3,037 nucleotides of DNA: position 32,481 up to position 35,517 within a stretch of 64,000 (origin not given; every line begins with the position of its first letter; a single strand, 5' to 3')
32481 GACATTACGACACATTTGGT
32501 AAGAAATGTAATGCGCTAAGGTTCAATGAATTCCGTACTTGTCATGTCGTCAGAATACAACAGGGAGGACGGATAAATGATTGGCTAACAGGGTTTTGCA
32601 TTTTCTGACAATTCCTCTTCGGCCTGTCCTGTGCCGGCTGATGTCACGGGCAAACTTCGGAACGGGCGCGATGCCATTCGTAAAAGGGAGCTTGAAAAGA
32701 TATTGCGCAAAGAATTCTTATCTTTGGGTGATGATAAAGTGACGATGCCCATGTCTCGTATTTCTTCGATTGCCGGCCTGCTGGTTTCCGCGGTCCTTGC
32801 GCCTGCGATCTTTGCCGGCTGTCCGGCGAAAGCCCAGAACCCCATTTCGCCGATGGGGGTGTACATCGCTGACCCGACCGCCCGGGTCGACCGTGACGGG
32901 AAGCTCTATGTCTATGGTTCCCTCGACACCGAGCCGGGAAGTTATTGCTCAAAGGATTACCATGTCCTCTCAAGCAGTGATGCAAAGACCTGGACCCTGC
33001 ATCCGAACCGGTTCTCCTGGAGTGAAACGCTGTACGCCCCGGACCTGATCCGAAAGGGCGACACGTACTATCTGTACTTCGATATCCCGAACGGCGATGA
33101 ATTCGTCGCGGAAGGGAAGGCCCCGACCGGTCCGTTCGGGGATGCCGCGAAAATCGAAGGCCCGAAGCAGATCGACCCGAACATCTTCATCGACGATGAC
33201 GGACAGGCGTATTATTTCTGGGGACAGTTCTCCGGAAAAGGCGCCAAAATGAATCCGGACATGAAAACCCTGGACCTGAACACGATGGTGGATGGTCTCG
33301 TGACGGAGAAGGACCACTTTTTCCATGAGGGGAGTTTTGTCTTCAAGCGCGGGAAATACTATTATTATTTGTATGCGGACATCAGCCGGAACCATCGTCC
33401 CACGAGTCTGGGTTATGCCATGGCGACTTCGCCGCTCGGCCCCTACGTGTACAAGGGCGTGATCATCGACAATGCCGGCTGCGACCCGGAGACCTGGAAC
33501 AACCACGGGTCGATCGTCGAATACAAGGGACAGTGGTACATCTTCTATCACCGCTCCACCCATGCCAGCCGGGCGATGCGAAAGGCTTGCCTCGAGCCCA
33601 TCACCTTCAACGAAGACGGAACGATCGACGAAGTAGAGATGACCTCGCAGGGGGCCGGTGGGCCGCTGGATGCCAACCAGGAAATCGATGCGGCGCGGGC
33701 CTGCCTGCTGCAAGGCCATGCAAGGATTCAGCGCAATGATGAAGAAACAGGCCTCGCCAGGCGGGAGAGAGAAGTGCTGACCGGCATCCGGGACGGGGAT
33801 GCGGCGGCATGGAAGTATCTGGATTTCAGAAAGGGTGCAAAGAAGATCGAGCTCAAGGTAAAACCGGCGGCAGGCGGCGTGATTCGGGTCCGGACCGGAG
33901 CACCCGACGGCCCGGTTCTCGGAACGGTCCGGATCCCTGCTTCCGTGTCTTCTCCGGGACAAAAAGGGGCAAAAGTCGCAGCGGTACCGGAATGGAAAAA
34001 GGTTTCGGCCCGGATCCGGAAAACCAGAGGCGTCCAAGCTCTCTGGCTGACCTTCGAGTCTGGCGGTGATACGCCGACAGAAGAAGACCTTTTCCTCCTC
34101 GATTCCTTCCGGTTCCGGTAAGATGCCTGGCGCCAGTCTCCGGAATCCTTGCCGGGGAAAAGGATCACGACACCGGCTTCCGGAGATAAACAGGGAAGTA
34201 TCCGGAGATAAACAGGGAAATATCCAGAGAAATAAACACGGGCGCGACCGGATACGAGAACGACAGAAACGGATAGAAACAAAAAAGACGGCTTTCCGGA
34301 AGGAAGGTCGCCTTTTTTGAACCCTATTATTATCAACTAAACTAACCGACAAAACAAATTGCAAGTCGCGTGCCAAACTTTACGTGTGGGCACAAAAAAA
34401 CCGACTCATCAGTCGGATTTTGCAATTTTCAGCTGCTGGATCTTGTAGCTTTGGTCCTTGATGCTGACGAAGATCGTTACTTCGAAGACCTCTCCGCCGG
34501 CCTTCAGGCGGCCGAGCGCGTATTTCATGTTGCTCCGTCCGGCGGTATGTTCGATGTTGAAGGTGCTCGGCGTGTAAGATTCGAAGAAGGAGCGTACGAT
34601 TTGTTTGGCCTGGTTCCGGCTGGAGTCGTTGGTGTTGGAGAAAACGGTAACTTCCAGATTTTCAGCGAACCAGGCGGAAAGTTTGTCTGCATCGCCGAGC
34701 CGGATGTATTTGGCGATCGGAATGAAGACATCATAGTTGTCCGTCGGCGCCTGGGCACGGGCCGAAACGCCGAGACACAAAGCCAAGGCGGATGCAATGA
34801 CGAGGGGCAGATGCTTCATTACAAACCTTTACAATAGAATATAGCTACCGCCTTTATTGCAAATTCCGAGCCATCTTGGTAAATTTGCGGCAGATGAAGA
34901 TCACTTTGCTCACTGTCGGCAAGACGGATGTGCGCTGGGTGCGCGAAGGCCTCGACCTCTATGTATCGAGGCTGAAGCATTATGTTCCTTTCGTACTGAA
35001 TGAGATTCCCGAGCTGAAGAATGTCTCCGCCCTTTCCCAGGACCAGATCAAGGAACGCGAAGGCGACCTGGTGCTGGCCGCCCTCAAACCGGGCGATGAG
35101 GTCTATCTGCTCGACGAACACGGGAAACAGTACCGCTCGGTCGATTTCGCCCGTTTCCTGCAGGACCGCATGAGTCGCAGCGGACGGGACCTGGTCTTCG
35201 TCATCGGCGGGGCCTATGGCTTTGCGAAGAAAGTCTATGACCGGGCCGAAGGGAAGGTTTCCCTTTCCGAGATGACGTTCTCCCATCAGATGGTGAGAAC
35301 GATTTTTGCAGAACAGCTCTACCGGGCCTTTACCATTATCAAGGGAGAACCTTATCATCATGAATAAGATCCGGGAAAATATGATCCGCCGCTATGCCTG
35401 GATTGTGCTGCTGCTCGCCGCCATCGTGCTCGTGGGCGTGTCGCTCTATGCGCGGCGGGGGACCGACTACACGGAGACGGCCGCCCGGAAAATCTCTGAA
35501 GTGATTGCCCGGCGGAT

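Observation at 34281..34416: Candidate sigma54-driven small RNA hidden downstream of DUF4783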

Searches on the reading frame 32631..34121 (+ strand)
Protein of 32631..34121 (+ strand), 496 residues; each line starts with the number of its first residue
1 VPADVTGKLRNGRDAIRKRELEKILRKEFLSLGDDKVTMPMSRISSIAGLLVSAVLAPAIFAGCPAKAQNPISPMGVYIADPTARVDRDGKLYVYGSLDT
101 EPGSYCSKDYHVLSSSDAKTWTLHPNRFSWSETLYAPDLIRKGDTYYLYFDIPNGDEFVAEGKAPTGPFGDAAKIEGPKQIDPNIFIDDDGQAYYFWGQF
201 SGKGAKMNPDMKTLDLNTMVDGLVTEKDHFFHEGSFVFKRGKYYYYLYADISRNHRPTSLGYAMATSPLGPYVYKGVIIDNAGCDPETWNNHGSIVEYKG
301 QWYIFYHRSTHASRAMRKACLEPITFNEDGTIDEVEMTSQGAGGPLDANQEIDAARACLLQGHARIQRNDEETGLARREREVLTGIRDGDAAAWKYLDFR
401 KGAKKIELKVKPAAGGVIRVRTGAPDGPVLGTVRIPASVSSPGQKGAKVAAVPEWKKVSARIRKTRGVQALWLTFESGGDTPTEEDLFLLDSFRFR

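Call 6: search_protein_families(library=pfam, proteins=[window:32631-34121:+])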
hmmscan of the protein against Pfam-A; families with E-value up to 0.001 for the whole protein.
window:32631-34121:+ (496 aa): 2 families
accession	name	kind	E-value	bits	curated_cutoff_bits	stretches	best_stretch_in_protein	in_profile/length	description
PF04616.20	Glyco_hydro_43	-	1.1e-37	130.5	32.2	1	70-332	3-288/288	Glycosyl hydrolases family 43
PF03422.21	CBM_6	-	4.1e-11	43.7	28.9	1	379-495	21-123/125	Carbohydrate binding module (family 6)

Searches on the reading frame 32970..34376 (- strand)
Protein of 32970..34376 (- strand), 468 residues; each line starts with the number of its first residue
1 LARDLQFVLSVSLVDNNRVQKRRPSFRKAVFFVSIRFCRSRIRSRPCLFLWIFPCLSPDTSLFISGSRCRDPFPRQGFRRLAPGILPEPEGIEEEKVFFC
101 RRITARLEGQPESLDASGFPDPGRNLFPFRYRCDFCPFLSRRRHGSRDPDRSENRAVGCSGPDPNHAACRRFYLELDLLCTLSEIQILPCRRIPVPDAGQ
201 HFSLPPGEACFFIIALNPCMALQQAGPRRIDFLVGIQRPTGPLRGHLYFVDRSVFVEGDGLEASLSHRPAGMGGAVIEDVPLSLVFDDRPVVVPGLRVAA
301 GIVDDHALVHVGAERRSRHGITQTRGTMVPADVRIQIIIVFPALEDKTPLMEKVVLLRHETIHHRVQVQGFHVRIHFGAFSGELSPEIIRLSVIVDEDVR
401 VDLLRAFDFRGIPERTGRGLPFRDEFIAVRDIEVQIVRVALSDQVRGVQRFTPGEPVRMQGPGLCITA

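Call 69: search_protein_families(library=pfam, proteins=[window:32970-34376:-], max_evalue=0.1)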
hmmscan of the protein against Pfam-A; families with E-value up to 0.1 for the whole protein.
window:32970-34376:- (468 aa): 0 families

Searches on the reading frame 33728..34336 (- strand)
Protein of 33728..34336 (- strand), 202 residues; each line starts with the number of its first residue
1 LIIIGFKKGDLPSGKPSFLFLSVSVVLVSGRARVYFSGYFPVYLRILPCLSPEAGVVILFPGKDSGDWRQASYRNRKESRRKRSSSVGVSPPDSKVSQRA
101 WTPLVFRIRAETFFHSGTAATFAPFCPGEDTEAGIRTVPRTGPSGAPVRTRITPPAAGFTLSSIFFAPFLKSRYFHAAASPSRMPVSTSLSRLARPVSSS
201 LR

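Call 69: search_protein_families(library=pfam, proteins=[window:33728-34336:-], max_evalue=0.1)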
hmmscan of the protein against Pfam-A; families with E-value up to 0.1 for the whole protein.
window:33728-34336:- (202 aa): 1 family
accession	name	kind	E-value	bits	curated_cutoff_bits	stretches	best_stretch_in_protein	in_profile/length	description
PF06290.16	PsiB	-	0.012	15.8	25.2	1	28-70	45-87/139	Plasmid SOS inhibition protein (PsiB)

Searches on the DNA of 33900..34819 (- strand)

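Call 4: search_rna_families(source=window, start=33900, end=34700, threshold=evalue, max_evalue=10, show_alignments=3)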
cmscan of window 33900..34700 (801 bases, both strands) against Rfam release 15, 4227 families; matches with E-value up to 10: 3.
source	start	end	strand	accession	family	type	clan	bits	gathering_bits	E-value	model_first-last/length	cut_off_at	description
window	34274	34386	-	RF00558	L20_leader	Cis-reg; leader;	-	18.6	58.7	0.64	1-127/127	no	Ribosomal protein L20 leader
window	34390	34446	-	RF02074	STnc240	Gene; sRNA;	-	18.3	55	8.1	1-77/77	no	Enterobacterial sRNA STnc240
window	33900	33942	-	RF01716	PhotoRC-I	Cis-reg;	-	10.6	45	9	1-44/44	no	PhotoRC-I RNA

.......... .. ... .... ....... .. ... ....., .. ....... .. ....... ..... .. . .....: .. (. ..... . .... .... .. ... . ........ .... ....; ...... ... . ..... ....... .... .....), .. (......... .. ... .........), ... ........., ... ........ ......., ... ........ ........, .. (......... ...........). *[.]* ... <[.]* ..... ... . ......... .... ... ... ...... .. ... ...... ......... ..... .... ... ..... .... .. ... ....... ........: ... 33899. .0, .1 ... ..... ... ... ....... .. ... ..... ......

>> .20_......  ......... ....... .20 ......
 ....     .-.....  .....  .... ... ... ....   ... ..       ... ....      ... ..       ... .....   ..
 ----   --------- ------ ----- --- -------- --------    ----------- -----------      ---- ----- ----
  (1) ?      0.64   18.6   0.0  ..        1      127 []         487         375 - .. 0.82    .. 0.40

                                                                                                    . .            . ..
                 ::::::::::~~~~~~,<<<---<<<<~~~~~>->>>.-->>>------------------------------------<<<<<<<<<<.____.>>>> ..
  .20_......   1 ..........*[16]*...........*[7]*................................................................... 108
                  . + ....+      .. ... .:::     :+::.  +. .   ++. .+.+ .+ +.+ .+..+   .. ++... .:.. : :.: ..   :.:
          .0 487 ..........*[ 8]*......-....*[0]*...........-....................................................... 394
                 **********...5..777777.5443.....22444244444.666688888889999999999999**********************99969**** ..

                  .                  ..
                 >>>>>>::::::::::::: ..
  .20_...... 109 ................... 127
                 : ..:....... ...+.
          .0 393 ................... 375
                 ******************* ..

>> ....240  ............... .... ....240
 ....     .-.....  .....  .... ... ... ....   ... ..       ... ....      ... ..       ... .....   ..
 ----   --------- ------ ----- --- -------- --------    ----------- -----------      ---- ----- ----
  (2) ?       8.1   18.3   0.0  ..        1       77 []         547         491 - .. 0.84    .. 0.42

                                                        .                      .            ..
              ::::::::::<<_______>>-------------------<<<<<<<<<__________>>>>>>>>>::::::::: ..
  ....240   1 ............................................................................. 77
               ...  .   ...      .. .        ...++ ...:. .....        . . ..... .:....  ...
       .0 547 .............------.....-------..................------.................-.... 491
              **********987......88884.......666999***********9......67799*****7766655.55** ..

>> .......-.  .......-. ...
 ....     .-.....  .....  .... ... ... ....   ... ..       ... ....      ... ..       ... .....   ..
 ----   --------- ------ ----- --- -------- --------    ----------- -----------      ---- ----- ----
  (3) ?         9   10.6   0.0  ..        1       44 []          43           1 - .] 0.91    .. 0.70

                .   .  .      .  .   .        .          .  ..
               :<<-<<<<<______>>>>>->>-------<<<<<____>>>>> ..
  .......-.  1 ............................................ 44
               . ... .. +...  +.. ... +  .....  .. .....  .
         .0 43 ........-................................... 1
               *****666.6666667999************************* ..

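Call 62: search_rna_families(sources=[L026, L122, L083, L074], threshold=evalue, max_evalue=1)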
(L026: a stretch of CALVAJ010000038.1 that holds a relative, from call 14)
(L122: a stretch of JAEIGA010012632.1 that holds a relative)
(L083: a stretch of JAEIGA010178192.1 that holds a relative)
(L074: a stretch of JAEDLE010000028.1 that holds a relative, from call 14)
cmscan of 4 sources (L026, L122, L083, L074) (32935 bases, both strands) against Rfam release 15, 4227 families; matches with E-value up to 1: 2.
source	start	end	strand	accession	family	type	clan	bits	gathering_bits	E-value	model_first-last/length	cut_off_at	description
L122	7135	7208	-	RF00005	tRNA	Gene; tRNA;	CL00001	70.9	29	9.1e-14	1-71/71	no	tRNA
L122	9360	9409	-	RF01544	TB11Cs5H3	Gene; snRNA; snoRNA; HACA-box;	-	24.4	50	0.22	7-56/65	no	Trypanosomatid snoRNA TB11Cs5H3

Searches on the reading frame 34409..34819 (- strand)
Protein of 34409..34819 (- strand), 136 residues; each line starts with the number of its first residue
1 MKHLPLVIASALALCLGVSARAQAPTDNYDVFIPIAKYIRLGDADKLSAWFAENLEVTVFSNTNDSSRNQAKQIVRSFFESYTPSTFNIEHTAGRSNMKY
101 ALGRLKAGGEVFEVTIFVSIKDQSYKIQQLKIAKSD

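Call 6: search_protein_families(library=pfam, proteins=[window:34409-34819:-])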
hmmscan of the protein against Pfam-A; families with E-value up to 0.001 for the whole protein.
window:34409-34819:- (136 aa): 1 family
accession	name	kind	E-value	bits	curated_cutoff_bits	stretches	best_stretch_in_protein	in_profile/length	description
PF16022.11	DUF4783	-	8.4e-25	87.2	24.1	1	34-132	3-101/102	Domain of unknown function (DUF4783)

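Call 11: find_homologous_proteins(query=window:34409-34819:-)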
Query window:34409-34819:- (136 aa): 1032 proteins with E <= 0.001 among 1066 candidates; the best 120 are listed.
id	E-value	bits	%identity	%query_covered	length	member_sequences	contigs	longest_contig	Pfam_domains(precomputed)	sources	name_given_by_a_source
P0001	1.5e-81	288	99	100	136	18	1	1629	PF16022.12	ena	-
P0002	6.6e-70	251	86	100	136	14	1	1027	PF16022.12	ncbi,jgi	jgi:hypothetical protein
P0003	1.8e-68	246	84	100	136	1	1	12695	PF16022.12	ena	-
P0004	1.1e-67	244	85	100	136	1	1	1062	PF16022.12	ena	-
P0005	1.7e-64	233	79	100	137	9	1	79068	PF16022.12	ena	-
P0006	4.4e-64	232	82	100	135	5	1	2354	PF16022.12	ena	-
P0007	1.5e-63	230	81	100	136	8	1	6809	PF16022.12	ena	-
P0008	5.2e-63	229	79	100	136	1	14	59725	PF16022.12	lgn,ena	-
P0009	1.4e-62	227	77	100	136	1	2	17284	PF16022.12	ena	-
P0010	1.8e-61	224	76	100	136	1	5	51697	PF16022.12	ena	-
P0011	3.6e-61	223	76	100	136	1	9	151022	PF16022.12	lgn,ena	-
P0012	1.0e-60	221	74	100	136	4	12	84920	PF16022.12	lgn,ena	-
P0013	1.2e-60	221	74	100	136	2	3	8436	PF16022.12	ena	-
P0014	1.8e-60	220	76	100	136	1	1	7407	PF16022.12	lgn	-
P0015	4.3e-55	203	72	99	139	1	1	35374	PF16022.12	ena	-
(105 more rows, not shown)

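Call 14: find_related_loci(query=A1, collection=genome_contigs, flank=4000)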
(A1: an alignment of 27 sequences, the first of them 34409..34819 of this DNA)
Query A1 (136 aa) in genome_contigs; peptide patterns used: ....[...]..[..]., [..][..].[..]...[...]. (x = any residue, [..] = any of these).
458 stretches matched a pattern; 376 encode a relative of the query (tblastn E <= 1e-3); the best 80 are kept; 80 distinct loci.
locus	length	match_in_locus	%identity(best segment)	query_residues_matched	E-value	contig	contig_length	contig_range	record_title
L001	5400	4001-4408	89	1-136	2e-81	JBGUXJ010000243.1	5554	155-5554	MAG: Candidatus Cryptobacteroides sp. isolate ruminal_MAG_56 ruminal_MAG_56_contig_0243, whole genome shotgun sequence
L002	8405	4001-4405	83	1-136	6e-66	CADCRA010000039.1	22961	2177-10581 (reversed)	MAG: uncultured Bacteroidia bacterium isolate RUG14901 genome assembly, contig: RUG14901_asm_39, whole genome shotgun se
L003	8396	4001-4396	71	2-135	2e-61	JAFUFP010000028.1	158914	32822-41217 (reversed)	MAG: Bacteroidales bacterium isolate RGIG4450 Roe_deer_Omasum-4__c2581, whole genome shotgun sequence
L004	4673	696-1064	72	14-136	1e-60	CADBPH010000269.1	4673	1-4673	MAG: uncultured Bacteroidia bacterium isolate RUG14177 genome assembly, contig: RUG14177_asm_269, whole genome shotgun s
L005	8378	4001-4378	72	7-136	7e-61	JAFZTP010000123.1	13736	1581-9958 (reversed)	MAG: Bacteroidales bacterium isolate RGIG8086 Water_buffalos_Rumen-2__c1438961, whole genome shotgun sequence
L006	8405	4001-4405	67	1-136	4e-59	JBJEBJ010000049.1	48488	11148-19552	MAG: Candidatus Cryptobacteroides sp. isolate PUUB61_bin.006 NODE_291_length_48488_cov_10.480065, whole genome shotgun s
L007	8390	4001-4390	68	4-136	3e-57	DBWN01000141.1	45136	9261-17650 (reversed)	MAG TPA_asm: Bacteroidales bacterium UBA1237 UBA1237_contig_35997, whole genome shotgun sequence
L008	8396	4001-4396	66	1-134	5e-57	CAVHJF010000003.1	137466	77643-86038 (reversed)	Acutalibacteraceae bacterium isolate G02630-L1_cleanbin_000005 genome assembly, contig: Spades_G02630-L1_contig_28, whol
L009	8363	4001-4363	70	12-134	1e-56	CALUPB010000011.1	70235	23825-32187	MAG: uncultured Bacteroidales bacterium isolate BRZ_FE__bin72 genome assembly, contig: BRZ_FE__NODE_785_length_70235_cov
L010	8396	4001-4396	64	1-134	2e-56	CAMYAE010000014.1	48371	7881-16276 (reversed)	MAG TPA_asm: uncultured Bacteroidales bacterium isolate SRR17635465_bin.12_metaWRAP_v1.3_MAG genome assembly, contig: ER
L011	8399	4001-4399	67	7-134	1e-56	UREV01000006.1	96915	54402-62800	uncultured Bacteroides sp. isolate UMGS933 genome assembly, contig: NODE_148_length_96915_cov_9.952106, whole genome sho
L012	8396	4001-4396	63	1-134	9e-57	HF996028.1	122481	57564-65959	Bacteroides sp. CAG:545 genomic scaffold, scf142, whole genome shotgun sequence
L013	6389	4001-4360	69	13-134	5e-56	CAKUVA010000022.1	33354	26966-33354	MAG: uncultured Bacteroidales bacterium isolate REFINED_METABAT215_TOP10_CONTIGS_1500_ASSEMBLY_K77_MERGED__Hadza_MoBio_h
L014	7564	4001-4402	64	1-136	5e-56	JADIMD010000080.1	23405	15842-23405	MAG: Candidatus Cryptobacteroides faecigallinarum isolate B1-13419 B1M03__C363885_L23405_SRR9113712, whole genome shotgu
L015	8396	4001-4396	65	1-136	7e-56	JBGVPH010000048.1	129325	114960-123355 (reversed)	MAG: Candidatus Cryptobacteroides sp. isolate fecal_MAG_192 fecal_MAG_192_contig_0048, whole genome shotgun sequence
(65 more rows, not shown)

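Call 51: search_protein_families(library=ncbifam, proteins=[window:34409-34819:-], max_evalue=0.01)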
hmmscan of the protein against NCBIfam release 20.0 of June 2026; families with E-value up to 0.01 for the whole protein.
window:34409-34819:- (136 aa): 0 families

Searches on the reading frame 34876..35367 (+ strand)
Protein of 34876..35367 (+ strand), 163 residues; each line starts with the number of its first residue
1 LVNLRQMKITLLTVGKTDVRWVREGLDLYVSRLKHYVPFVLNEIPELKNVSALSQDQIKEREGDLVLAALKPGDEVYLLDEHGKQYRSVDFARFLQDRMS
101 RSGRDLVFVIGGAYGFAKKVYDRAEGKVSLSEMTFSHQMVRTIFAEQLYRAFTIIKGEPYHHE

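Call 78: search_protein_families(library=pfam, proteins=[window:34876-35367:+], max_evalue=0.01)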
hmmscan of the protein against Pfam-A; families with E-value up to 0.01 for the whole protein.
window:34876-35367:+ (163 aa): 1 family
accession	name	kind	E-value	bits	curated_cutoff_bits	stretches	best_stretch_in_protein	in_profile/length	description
PF02590.22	SPOUT_MTase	-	6.1e-53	179.4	27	1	7-161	1-154/154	Predicted SPOUT methyltransferase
